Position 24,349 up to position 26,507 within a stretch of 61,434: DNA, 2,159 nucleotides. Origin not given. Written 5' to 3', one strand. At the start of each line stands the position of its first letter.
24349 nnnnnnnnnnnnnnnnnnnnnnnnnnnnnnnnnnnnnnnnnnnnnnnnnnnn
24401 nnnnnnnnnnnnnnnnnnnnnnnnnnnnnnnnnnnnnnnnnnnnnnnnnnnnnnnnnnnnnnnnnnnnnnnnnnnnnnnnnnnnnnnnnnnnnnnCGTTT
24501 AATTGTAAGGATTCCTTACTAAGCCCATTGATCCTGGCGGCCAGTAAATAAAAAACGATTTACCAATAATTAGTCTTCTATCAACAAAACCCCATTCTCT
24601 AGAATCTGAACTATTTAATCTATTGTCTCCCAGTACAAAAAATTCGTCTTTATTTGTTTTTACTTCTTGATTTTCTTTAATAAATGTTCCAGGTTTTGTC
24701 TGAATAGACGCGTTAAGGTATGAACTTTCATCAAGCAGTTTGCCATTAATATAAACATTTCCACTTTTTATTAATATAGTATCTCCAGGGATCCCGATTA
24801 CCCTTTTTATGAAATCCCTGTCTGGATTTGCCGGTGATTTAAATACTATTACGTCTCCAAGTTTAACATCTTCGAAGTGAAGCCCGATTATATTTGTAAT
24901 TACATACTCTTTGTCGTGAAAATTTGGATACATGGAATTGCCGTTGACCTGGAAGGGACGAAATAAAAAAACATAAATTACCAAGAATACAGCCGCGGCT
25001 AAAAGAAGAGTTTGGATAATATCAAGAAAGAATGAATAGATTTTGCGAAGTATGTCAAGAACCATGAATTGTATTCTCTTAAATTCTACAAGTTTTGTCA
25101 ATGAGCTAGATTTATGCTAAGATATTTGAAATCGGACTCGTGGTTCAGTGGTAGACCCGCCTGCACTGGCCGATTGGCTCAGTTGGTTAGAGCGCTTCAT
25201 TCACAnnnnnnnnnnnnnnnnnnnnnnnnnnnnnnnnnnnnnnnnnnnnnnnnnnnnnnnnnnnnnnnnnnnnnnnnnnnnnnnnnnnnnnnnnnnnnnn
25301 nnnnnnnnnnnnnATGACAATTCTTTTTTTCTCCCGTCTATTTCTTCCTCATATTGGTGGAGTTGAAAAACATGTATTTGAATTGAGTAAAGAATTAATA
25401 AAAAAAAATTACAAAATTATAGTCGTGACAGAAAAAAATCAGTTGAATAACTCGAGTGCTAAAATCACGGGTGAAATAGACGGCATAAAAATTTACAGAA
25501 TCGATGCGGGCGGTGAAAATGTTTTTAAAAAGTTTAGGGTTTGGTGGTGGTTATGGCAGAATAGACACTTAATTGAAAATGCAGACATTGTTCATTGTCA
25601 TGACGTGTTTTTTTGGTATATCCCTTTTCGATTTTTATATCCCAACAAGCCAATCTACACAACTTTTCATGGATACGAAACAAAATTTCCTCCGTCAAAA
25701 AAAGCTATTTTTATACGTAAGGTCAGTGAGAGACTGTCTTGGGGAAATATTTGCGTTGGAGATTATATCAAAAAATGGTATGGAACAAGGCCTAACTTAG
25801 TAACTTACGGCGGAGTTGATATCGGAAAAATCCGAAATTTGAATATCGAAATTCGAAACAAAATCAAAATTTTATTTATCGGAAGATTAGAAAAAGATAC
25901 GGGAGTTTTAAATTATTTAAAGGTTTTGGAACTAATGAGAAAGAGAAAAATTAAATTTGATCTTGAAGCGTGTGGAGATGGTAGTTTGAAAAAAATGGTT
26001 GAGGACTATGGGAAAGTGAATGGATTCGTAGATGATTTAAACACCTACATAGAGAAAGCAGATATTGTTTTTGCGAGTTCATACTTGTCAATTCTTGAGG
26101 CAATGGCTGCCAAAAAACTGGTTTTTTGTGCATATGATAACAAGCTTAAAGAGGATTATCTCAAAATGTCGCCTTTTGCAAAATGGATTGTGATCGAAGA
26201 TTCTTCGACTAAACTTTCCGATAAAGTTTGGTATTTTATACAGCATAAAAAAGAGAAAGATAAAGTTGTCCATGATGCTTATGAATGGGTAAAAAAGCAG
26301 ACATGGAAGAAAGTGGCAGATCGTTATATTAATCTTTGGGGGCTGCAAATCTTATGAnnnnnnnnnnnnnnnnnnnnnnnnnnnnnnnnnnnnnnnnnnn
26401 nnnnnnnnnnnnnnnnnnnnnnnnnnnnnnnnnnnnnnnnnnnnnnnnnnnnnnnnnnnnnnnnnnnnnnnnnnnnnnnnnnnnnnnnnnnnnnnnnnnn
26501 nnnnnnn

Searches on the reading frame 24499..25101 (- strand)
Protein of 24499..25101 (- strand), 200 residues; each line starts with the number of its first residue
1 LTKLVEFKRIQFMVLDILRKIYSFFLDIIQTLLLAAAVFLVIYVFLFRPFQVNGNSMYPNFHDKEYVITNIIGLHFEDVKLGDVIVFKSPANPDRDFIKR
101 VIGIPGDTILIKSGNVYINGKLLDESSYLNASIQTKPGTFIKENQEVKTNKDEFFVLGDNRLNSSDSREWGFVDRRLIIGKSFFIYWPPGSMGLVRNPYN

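Call 52: find_homologous_proteins(query=window:24499-25101:-, max_evalue=1e-30)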
Query window:24499-25101:- (200 aa): 2524 proteins with E <= 1e-30 among 4490 candidates; the best 120 are listed.
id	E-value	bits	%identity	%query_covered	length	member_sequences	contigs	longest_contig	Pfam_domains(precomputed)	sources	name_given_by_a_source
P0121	3.9e-120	417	100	94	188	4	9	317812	PF10502.15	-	-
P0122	2.3e-97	342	80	94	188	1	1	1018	PF10502.15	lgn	-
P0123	3.5e-94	332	77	94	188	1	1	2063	PF10502.15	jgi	jgi:signal peptidase I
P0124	9.7e-93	327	74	94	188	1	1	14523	PF10502.15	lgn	-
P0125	1.0e-92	327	77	94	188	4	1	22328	PF10502.15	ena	-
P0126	2.7e-92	326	76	94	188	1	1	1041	PF10502.15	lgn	-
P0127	1.3e-90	320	74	94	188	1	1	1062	PF10502.15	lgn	-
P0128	1.4e-90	320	76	94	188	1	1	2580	PF10502.15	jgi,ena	-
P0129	2.0e-90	320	74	94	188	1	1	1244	PF10502.15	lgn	-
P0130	1.0e-88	314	74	94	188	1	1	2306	PF10502.15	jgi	jgi:signal peptidase I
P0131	2.6e-88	313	73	94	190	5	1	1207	PF10502.15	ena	-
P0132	3.1e-88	313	73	93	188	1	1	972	PF10502.15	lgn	-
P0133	1.4e-87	311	74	94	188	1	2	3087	PF10502.15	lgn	-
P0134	1.7e-87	310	75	93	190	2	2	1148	PF10502.15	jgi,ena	-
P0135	2.4e-87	310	73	94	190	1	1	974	PF10502.15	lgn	-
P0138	9.7e-86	305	73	93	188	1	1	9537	PF10502.15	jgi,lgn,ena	-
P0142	1.3e-84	301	72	94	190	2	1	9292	PF10502.15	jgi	-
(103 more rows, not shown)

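Call 53: find_encoding_contigs(protein=P0125, flank=2500, max_places=1)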
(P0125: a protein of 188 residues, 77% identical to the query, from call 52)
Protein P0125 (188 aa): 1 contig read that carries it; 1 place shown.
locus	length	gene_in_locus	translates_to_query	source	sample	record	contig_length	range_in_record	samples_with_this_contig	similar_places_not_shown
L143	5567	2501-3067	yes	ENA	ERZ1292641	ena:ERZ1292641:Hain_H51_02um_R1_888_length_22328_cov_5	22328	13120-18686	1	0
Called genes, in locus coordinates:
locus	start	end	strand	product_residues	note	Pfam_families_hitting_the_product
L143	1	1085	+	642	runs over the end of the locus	PF06439:3keto-disac_hyd (weak), PF13529:Peptidase_C39_2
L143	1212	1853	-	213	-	-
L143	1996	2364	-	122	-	PF01541:GIY-YIG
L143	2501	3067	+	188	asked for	PF10502:Peptidase_S26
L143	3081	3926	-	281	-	PF02195:ParB_N, PF17762:HTH_ParB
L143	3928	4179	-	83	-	PF01016:Ribosomal_L27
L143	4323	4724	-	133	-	PF00829:Ribosomal_L21p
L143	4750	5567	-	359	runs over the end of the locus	PF01098:FTSW_RODA_SPOVE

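Call 54: find_encoding_contigs(protein=P0124, flank=2500, max_places=1)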
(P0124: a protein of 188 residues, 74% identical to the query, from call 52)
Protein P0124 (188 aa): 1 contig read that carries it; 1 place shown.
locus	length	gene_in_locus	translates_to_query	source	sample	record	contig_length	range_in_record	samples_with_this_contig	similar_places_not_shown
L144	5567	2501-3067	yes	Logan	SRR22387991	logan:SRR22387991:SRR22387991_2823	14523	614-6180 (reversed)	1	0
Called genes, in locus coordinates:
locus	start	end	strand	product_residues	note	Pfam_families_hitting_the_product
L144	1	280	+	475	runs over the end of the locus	PF00535:Glycos_transf_2, PF13489:Methyltransf_23 (weak), PF02353:CMAS (weak), PF08241:Methyltransf_11, PF08242:Methyltransf_12, PF13649:Methyltransf_25, PF13847:Methyltransf_31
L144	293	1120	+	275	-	-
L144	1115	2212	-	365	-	PF13439:Glyco_transf_4, PF00534:Glycos_transf_1, PF13692:Glyco_trans_1_4 (weak)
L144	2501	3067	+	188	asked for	PF10502:Peptidase_S26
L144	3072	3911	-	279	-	PF02195:ParB_N, PF17762:HTH_ParB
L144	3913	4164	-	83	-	PF01016:Ribosomal_L27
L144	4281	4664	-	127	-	PF00829:Ribosomal_L21p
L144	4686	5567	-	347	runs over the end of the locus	PF01098:FTSW_RODA_SPOVE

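Call 55: find_encoding_contigs(protein=P0138, flank=2500, max_places=1)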
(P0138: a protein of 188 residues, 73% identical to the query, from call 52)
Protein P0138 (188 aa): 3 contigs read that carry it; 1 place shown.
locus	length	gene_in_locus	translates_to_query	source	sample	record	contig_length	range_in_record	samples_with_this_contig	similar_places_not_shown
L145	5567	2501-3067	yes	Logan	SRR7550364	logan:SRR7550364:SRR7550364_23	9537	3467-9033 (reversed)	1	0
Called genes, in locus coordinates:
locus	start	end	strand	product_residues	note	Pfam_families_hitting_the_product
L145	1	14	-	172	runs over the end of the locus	?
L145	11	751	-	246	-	PF02353:CMAS, PF05175:MTS, PF13679:Methyltransf_32, PF03848:TehB, PF06325:PrmA, PF07021:MetW, PF13489:Methyltransf_23, PF13649:Methyltransf_25, +3 more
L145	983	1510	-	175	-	PF24838:8xMP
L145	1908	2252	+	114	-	PF02357:NusG (weak)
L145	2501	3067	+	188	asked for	PF10502:Peptidase_S26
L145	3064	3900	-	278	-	PF02195:ParB_N, PF17762:HTH_ParB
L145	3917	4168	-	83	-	PF01016:Ribosomal_L27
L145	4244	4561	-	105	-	PF00829:Ribosomal_L21p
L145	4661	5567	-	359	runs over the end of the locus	PF01098:FTSW_RODA_SPOVE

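Call 56: find_encoding_contigs(protein=P0142, flank=2500, max_places=1)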
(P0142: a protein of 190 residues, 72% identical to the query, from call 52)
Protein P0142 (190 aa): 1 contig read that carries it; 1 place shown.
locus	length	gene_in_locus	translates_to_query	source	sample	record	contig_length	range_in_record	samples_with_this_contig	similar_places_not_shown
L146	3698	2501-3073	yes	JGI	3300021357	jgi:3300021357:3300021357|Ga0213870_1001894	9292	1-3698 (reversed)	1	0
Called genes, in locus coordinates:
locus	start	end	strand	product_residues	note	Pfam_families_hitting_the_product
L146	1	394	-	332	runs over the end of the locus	PF00535:Glycos_transf_2, PF10111:Glyco_tranf_2_2 (weak), PF13641:Glyco_tranf_2_3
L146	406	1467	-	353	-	PF13477:Glyco_trans_4_2 (weak), PF13439:Glyco_transf_4, PF13579:Glyco_trans_4_4 (weak), PF00534:Glycos_transf_1, PF13692:Glyco_trans_1_4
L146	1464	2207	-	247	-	PF03848:TehB, PF05175:MTS, PF02353:CMAS, PF07021:MetW, PF13489:Methyltransf_23, PF13679:Methyltransf_32, PF13649:Methyltransf_25, PF13847:Methyltransf_31, +4 more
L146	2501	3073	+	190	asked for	PF10502:Peptidase_S26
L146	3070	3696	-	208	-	?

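Call 75: find_encoding_contigs(protein=P0121, flank=1500, max_places=10)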
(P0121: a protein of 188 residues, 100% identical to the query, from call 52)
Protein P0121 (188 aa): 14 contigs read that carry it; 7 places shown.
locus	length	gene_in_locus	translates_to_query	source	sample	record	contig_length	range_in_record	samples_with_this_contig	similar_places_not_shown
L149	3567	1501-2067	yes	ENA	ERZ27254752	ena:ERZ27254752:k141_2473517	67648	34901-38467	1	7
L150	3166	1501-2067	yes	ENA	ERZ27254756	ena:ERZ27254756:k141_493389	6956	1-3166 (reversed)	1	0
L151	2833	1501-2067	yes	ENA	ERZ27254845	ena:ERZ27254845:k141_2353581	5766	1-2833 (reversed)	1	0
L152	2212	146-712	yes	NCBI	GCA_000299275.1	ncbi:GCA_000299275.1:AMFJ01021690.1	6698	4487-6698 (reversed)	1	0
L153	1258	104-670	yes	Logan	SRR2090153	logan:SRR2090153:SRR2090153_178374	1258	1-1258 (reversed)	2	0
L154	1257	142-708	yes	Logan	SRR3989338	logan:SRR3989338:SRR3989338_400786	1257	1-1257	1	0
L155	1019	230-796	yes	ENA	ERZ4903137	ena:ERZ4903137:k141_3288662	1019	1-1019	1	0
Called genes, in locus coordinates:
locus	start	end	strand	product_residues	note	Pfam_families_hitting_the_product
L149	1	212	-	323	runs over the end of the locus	PF00535:Glycos_transf_2, PF10111:Glyco_tranf_2_2, PF13641:Glyco_tranf_2_3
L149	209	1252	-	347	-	PF13439:Glyco_transf_4, PF00534:Glycos_transf_1, PF13692:Glyco_trans_1_4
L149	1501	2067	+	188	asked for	PF10502:Peptidase_S26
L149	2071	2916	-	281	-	PF02195:ParB_N, PF17762:HTH_ParB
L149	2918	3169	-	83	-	PF01016:Ribosomal_L27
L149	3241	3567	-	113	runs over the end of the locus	PF00829:Ribosomal_L21p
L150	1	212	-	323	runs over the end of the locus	PF00535:Glycos_transf_2, PF10111:Glyco_tranf_2_2, PF13641:Glyco_tranf_2_3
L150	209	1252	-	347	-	PF13439:Glyco_transf_4, PF00534:Glycos_transf_1, PF13692:Glyco_trans_1_4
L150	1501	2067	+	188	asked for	PF10502:Peptidase_S26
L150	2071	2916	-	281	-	PF02195:ParB_N, PF17762:HTH_ParB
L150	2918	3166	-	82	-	?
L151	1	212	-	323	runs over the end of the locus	PF00535:Glycos_transf_2, PF10111:Glyco_tranf_2_2, PF13641:Glyco_tranf_2_3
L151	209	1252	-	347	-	PF13439:Glyco_transf_4, PF00534:Glycos_transf_1, PF13692:Glyco_trans_1_4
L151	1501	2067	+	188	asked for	PF10502:Peptidase_S26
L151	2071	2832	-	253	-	?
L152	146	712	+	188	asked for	PF10502:Peptidase_S26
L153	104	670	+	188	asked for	PF10502:Peptidase_S26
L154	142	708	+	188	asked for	PF10502:Peptidase_S26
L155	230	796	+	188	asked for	PF10502:Peptidase_S26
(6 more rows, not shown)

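Call 83: search_protein_families(library=pfam, proteins=[L143:1996-2364:-], max_evalue=0.01)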
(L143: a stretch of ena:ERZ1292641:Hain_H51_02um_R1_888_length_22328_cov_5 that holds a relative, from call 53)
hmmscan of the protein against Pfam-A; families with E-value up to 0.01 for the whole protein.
L143:1996-2364:- (122 aa): 1 family
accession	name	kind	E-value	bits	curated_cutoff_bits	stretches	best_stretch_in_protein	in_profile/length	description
PF01541.30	GIY-YIG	-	3.3e-13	50.1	22.6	1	1-62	1-65/78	GIY-YIG catalytic domain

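Call 90: find_encoding_contigs(protein=P0133, flank=2500, max_places=2)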
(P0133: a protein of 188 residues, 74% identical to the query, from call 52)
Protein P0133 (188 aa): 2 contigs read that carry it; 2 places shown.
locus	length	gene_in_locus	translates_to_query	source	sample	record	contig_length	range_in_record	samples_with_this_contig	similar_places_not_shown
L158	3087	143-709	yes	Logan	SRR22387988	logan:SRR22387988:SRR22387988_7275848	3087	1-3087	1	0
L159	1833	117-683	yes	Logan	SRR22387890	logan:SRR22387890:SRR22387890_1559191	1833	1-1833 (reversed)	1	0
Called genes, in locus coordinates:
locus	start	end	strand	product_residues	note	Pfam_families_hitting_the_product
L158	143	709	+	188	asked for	PF10502:Peptidase_S26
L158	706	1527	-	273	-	PF02195:ParB_N, PF17762:HTH_ParB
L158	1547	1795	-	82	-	PF01016:Ribosomal_L27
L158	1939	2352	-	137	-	PF00829:Ribosomal_L21p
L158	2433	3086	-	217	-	?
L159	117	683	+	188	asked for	PF10502:Peptidase_S26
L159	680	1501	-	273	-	PF02195:ParB_N, PF17762:HTH_ParB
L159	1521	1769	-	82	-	PF01016:Ribosomal_L27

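Call 91: find_encoding_contigs(protein=P0128, flank=2500, max_places=2)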
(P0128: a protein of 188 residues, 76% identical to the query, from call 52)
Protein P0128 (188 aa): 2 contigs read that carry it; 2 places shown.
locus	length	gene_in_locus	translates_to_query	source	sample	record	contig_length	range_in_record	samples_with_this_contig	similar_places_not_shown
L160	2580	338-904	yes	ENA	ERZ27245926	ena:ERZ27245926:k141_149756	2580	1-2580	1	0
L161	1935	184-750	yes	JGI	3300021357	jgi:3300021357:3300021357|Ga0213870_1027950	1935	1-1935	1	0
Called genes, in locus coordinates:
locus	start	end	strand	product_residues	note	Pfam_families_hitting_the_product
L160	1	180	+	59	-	?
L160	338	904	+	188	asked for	PF10502:Peptidase_S26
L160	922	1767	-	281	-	PF02195:ParB_N, PF17762:HTH_ParB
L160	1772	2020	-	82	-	PF01016:Ribosomal_L27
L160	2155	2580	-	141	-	?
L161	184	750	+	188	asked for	PF10502:Peptidase_S26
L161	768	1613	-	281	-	PF02195:ParB_N, PF17762:HTH_ParB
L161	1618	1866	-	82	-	PF01016:Ribosomal_L27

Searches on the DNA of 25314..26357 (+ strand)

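Call 42: search_rna_families(sources=[L015, L045, L074, L011, L036, L089, L020, L024, L025, L050, L069, L060, L077, L012, L013, L028, L080, L071, L051, L091], threshold=evalue, max_evalue=1)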
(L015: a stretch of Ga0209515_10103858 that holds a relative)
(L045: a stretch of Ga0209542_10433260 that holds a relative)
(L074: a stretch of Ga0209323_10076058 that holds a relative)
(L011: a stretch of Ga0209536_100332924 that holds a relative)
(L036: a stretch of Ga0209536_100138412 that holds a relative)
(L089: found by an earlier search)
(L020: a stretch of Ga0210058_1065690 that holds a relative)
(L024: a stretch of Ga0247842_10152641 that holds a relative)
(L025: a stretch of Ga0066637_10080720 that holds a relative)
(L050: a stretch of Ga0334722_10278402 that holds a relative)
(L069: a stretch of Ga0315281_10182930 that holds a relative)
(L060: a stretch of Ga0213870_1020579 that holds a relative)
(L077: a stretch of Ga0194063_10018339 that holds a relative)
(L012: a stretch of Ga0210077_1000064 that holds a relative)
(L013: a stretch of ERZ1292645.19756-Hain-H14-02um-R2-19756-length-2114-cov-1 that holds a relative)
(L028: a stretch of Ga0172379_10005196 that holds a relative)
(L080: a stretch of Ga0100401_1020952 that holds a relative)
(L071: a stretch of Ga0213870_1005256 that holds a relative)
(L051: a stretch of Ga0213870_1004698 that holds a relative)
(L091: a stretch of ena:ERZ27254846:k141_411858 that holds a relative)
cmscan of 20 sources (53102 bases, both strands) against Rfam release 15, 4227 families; matches with E-value up to 1: 10.
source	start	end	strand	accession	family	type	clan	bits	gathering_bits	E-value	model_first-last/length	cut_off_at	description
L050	847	1223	-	RF02541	LSU_rRNA_bacteria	Gene; rRNA;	CL00112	360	50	1.1e-114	2533-2925/2925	5'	Bacterial large subunit ribosomal RNA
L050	388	503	-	RF00001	5S_rRNA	Gene; rRNA;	CL00113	94.2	38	3.4e-19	1-120/120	no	5S ribosomal RNA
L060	594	665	+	RF00005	tRNA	Gene; tRNA;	CL00001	74.1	29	1.9e-14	1-71/71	no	tRNA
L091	966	1038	+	RF00005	tRNA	Gene; tRNA;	CL00001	68.1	29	8.8e-13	1-71/71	no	tRNA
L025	66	139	-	RF00005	tRNA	Gene; tRNA;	CL00001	61.4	29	6.2e-11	1-71/71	no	tRNA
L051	3415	3489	+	RF00005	tRNA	Gene; tRNA;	CL00001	60.3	29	1.2e-10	1-71/71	no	tRNA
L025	1544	1614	-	RF00005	tRNA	Gene; tRNA;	CL00001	42.3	29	1.1e-05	1-71/71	no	tRNA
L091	966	1039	-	RF04354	Plastid-ycf2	Cis-reg;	-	34.6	65.7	0.0016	1-75/75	no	Plastid-ycf2 5UTR RNA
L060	594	666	-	RF04354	Plastid-ycf2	Cis-reg;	-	27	65.7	0.19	1-75/75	no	Plastid-ycf2 5UTR RNA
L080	92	282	-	RF00457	IRES_mnt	Cis-reg; IRES;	-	25.4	100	0.017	1-203/203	no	Mnt IRES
